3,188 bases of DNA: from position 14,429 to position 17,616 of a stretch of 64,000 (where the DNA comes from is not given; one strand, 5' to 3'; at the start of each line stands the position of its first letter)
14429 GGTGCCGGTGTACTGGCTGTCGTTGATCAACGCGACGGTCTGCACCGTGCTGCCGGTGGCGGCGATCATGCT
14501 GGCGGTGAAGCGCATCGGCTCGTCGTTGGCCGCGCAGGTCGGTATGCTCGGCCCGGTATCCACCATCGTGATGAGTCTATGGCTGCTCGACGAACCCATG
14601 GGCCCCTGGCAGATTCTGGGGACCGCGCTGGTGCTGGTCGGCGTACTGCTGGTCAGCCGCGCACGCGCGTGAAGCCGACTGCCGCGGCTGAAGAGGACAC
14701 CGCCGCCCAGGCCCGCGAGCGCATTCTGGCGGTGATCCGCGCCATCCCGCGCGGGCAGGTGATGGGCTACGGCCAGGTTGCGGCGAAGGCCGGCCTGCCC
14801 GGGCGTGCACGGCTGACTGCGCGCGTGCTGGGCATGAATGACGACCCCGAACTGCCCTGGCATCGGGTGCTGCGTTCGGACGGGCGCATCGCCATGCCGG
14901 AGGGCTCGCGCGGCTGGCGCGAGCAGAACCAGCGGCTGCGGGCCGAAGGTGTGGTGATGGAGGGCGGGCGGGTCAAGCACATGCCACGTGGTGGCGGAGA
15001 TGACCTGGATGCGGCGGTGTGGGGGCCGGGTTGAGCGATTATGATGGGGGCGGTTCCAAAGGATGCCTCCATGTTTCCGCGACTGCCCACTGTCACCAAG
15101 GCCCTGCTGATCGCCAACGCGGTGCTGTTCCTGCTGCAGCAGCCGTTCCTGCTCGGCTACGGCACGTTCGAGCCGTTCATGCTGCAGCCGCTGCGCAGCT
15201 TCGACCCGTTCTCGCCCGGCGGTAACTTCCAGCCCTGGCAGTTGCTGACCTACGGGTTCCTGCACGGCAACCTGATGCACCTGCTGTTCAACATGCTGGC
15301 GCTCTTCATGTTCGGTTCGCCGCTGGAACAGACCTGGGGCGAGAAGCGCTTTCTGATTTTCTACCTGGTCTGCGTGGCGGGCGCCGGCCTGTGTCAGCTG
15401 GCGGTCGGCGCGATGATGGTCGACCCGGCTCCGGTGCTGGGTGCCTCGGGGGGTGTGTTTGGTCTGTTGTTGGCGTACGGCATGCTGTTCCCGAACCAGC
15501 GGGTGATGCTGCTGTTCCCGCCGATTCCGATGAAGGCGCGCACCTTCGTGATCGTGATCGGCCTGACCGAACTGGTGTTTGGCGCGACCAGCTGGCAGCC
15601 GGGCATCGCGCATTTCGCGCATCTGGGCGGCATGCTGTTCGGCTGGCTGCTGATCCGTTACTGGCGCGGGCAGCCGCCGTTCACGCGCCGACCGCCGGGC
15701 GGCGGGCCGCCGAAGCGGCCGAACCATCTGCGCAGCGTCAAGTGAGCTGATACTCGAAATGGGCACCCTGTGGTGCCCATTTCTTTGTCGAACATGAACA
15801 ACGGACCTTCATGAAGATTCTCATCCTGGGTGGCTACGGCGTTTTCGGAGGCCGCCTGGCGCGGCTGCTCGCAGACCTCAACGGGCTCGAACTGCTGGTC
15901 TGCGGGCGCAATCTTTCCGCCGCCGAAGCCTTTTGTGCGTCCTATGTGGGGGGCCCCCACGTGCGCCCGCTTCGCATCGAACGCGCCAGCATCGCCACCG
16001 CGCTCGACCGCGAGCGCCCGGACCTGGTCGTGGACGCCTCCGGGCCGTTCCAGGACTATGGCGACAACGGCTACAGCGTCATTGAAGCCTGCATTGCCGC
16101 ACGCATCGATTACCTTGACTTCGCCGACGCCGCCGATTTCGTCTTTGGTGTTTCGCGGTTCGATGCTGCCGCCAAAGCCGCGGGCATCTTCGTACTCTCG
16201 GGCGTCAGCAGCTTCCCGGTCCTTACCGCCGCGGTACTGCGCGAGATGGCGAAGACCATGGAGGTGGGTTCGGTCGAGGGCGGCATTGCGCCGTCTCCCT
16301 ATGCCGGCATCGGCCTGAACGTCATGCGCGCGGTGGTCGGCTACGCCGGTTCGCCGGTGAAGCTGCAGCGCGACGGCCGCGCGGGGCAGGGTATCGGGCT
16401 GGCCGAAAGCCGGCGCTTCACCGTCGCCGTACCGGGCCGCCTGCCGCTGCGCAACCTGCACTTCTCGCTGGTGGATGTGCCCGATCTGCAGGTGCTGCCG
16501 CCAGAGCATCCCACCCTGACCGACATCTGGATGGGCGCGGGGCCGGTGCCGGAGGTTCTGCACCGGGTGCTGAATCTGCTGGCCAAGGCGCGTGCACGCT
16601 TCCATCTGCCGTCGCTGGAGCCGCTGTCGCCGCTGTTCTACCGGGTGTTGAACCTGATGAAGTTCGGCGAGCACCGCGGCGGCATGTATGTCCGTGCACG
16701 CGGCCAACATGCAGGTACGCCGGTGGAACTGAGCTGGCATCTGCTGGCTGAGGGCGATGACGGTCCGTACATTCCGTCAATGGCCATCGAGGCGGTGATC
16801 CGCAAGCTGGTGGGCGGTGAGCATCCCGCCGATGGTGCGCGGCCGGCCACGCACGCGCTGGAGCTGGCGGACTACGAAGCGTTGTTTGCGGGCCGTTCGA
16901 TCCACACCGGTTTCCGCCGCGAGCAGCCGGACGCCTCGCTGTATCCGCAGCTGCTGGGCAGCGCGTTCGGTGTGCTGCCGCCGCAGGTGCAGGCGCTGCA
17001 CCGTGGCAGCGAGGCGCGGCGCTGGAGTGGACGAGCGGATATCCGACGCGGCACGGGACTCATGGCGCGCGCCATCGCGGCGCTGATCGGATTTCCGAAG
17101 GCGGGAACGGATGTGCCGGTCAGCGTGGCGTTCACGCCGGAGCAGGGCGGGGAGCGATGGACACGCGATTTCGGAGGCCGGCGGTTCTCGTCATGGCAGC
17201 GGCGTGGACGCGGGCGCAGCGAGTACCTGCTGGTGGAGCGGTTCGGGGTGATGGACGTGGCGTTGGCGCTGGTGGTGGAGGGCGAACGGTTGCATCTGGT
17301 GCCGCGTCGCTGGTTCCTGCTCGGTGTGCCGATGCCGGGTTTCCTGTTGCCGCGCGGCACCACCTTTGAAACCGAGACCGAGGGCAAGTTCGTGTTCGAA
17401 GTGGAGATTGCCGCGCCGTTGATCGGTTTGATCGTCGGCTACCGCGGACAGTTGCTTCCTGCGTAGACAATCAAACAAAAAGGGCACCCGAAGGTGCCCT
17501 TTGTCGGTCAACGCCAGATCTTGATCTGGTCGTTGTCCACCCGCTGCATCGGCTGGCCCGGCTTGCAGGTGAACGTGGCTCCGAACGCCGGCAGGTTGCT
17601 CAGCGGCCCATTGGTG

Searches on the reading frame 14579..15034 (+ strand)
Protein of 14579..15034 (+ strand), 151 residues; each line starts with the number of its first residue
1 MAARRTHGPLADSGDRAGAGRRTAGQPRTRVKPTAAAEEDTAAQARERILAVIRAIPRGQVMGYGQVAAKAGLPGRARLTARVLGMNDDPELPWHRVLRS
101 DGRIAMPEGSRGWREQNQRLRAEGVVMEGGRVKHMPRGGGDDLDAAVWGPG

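Call 58: search_protein_families(library=pfam, proteins=[window:14579-15034:+])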
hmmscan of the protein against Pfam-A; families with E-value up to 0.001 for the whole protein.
window:14579-15034:+ (151 aa): 1 family
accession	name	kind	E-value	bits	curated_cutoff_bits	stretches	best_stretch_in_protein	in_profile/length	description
PF01035.26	DNA_binding_1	-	9.6e-20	70.7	27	1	46-125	3-81/81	6-O-methylguanine DNA methyltransferase, DNA binding domain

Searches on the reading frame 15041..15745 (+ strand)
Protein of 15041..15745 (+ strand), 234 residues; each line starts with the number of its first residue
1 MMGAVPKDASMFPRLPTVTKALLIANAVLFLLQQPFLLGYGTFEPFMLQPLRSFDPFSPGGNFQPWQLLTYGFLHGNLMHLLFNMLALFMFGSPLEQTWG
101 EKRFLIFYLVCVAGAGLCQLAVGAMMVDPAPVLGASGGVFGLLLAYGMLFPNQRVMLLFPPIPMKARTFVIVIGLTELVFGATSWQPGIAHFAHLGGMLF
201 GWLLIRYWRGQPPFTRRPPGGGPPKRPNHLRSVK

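Call 58: search_protein_families(library=pfam, proteins=[window:15041-15745:+])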
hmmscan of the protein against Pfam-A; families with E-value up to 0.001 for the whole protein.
window:15041-15745:+ (234 aa): 2 families
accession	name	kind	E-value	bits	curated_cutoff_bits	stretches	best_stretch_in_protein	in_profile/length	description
PF01694.28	Rhomboid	-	1.3e-33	116.7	22.6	1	63-207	2-139/143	Rhomboid domain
PF08551.15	DUF1751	-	8.3e-10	39.6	22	1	64-122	7-65/99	Eukaryotic integral membrane protein (DUF1751)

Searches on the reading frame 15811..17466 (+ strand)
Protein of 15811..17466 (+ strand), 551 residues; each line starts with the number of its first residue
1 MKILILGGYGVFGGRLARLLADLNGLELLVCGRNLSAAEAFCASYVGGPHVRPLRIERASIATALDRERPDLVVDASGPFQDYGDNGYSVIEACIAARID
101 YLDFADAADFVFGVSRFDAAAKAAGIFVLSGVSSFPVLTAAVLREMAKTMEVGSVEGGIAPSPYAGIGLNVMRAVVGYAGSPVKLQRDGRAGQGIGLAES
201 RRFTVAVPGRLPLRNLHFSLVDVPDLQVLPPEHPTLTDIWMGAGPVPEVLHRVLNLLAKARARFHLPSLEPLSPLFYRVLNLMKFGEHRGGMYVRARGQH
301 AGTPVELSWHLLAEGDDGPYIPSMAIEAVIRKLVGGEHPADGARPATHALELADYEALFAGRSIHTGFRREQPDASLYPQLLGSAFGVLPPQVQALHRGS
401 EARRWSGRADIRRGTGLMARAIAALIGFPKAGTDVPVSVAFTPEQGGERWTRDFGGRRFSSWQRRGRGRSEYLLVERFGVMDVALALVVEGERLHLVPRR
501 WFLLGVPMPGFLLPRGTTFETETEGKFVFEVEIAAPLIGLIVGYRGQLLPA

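Call 58: search_protein_families(library=pfam, proteins=[window:15811-17466:+])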
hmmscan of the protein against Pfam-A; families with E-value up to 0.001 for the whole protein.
window:15811-17466:+ (551 aa): 3 families
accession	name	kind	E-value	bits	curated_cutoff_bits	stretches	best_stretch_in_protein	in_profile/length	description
PF13761.12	DUF4166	-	2e-31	109.6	23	1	389-548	1-184/184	Domain of unknown function (DUF4166)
PF03435.24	Sacchrp_dh_NADP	-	2.1e-09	38.2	25.1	1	3-127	1-127/129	Saccharopine dehydrogenase NADP binding domain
PF02571.20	CbiJ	-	0.00054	20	28.6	1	2-139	1-131/234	Precorrin-6x reductase CbiJ/CobK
